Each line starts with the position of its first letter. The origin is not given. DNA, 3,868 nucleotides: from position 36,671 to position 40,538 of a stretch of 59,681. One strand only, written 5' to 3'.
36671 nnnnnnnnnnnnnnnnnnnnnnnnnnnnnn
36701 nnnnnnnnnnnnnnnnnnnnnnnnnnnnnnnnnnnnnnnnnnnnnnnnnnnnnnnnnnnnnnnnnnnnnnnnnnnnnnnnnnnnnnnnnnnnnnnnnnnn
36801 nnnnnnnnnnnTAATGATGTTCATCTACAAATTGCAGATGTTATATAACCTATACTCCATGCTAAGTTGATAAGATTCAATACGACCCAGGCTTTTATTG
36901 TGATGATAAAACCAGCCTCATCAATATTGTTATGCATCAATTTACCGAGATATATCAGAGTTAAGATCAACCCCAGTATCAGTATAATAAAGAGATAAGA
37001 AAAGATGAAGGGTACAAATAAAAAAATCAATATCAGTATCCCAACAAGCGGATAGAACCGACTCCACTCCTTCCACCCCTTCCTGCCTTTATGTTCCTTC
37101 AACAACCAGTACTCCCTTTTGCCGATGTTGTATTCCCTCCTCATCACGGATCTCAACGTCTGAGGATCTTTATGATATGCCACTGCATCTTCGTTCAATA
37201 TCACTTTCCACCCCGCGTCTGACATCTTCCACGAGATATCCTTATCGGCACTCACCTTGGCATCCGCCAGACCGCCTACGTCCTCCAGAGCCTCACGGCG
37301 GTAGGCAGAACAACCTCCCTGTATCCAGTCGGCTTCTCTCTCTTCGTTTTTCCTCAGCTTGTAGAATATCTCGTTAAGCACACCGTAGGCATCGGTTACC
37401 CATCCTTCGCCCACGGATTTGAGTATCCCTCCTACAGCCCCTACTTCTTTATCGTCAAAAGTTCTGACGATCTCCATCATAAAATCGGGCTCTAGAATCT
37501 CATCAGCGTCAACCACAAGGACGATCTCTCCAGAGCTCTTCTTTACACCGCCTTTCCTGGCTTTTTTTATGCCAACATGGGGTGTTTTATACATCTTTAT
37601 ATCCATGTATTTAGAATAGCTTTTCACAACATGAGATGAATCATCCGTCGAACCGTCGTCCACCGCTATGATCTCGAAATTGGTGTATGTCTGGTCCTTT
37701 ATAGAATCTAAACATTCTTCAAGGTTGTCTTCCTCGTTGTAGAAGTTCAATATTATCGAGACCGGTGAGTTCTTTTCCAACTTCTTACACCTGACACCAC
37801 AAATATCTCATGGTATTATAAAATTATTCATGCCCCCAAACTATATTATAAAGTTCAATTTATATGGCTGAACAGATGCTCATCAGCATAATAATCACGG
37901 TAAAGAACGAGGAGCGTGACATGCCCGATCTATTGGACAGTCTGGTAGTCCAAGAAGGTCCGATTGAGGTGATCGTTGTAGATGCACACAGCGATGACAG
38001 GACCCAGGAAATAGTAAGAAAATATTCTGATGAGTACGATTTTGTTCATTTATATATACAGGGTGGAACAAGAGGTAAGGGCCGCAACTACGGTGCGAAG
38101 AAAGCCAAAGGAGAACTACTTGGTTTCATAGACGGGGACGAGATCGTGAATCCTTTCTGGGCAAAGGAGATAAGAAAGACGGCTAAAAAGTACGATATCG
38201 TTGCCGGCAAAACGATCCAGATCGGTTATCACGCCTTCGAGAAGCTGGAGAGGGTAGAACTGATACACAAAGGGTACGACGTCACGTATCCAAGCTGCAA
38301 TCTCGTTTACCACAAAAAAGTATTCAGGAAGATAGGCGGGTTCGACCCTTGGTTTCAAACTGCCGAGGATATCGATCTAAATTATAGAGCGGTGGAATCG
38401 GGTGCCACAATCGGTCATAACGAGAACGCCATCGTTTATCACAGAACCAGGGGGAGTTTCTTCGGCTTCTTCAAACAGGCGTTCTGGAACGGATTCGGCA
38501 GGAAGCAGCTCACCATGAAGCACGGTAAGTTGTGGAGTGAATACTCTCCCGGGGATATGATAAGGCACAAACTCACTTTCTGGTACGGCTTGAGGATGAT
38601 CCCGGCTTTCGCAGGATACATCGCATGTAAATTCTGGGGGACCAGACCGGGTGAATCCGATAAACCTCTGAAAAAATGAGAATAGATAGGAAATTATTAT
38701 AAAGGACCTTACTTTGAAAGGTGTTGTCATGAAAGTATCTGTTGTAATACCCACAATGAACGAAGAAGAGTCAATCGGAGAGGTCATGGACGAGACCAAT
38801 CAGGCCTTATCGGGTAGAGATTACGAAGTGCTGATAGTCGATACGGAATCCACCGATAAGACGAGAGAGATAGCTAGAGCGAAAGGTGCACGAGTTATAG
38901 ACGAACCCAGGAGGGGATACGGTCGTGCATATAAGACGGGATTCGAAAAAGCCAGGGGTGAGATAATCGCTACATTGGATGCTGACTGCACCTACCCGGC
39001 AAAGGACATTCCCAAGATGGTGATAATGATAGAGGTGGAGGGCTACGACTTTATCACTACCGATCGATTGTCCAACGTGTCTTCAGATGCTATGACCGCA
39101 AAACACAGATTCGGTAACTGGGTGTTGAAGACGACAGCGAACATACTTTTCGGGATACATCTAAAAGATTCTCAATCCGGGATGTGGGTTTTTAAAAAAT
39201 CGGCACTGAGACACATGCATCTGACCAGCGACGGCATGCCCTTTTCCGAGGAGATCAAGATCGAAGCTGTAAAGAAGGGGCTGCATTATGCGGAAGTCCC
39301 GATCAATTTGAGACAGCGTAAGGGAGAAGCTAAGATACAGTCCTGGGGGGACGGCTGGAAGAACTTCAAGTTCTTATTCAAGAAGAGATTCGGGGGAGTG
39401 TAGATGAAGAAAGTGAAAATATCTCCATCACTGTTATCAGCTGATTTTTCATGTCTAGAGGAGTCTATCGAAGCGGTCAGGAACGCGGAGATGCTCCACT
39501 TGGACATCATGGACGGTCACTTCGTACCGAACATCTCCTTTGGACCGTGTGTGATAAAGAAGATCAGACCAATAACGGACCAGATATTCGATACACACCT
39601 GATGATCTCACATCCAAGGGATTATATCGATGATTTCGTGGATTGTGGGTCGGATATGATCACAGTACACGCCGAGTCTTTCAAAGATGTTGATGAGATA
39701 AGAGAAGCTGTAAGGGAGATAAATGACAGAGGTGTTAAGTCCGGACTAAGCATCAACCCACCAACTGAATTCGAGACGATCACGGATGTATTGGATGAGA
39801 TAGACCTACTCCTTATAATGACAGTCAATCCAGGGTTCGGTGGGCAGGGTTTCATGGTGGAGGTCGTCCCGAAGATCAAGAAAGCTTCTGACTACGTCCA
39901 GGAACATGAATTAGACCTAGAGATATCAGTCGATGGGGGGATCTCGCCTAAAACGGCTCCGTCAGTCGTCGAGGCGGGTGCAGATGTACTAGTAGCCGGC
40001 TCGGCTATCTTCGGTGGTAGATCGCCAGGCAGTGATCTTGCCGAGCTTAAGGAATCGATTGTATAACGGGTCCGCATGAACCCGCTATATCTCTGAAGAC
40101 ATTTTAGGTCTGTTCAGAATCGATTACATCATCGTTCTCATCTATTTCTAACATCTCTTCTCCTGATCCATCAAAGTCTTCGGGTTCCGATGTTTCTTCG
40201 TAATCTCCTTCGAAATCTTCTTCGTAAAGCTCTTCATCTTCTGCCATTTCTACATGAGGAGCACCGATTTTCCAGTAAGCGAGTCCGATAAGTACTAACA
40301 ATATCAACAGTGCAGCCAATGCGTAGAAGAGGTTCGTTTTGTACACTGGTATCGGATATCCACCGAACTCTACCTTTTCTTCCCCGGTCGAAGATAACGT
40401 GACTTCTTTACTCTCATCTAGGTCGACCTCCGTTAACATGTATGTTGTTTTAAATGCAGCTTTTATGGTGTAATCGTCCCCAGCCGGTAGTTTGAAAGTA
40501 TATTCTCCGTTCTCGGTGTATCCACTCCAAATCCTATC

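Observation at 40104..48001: Translationally coupled operon of two giant paralogous membrane-anchored repeat proteins, a candidate two-component glycosylated envelope/S-layer system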

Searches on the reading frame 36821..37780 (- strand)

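Call 37: search_protein_families(library=pfam, proteins=[window:36821-37780:-], max_evalue=0.001)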
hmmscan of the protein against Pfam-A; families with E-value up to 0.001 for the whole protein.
window:36821-37780:- (319 aa): 5 families
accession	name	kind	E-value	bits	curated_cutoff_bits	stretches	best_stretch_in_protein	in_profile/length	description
PF00535.33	Glycos_transf_2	-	8.5e-34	117.3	23.3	1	8-168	1-167/168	Glycosyl transferase family 2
PF13641.12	Glyco_tranf_2_3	-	4.6e-19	69.8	27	1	7-215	3-223/230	Glycosyltransferase like family 2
PF13632.12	Glyco_trans_2_3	-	7.1e-17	62.3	27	1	86-305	1-192/198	Glycosyl transferase family group 2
PF13506.12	Glyco_transf_21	-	3.3e-11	43.4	21.7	1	78-216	25-169/174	Glycosyl transferase family 21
PF10111.15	Glyco_tranf_2_2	-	7.1e-09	36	27.3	1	8-106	1-104/276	Glycosyltransferase like family 2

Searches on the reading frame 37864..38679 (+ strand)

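Call 37: search_protein_families(library=pfam, proteins=[window:37864-38679:+], max_evalue=0.001)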
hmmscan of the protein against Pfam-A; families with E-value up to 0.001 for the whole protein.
window:37864-38679:+ (271 aa): 4 families
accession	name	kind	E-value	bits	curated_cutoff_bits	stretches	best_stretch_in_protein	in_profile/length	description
PF00535.33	Glycos_transf_2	-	2.4e-22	80.1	23.3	1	8-128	1-126/168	Glycosyl transferase family 2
PF13641.12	Glyco_tranf_2_3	-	3.3e-12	47.3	27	1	7-206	3-224/230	Glycosyltransferase like family 2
PF10111.15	Glyco_tranf_2_2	-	5.3e-12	46.2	27.3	1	8-97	1-96/276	Glycosyltransferase like family 2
PF13632.12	Glyco_trans_2_3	-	4.4e-05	23.8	27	1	146-212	76-142/198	Glycosyl transferase family group 2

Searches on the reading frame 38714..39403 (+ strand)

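Call 37: search_protein_families(library=pfam, proteins=[window:38714-39403:+], max_evalue=0.001)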
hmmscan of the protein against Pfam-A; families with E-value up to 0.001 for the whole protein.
window:38714-39403:+ (229 aa): 3 families
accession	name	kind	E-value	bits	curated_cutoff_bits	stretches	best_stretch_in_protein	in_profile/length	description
PF00535.33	Glycos_transf_2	-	1.1e-29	103.9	23.3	1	9-167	1-166/168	Glycosyl transferase family 2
PF10111.15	Glyco_tranf_2_2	-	1.2e-07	32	27.3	1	9-107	1-107/276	Glycosyltransferase like family 2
PF13641.12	Glyco_tranf_2_3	-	1e-06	29.4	27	1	8-132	3-137/230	Glycosyltransferase like family 2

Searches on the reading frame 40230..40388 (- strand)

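Call 86: search_protein_families(library=ncbifam, proteins=[window:40230-40388:-], max_evalue=10)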
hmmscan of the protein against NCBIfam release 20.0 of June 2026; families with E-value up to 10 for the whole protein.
seq(53 aa): 1 family
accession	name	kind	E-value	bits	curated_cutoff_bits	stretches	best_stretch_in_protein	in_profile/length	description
TIGR00907.1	2A0304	subfamily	0.041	12.8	598.3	1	13-45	446-477/482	amino acid permease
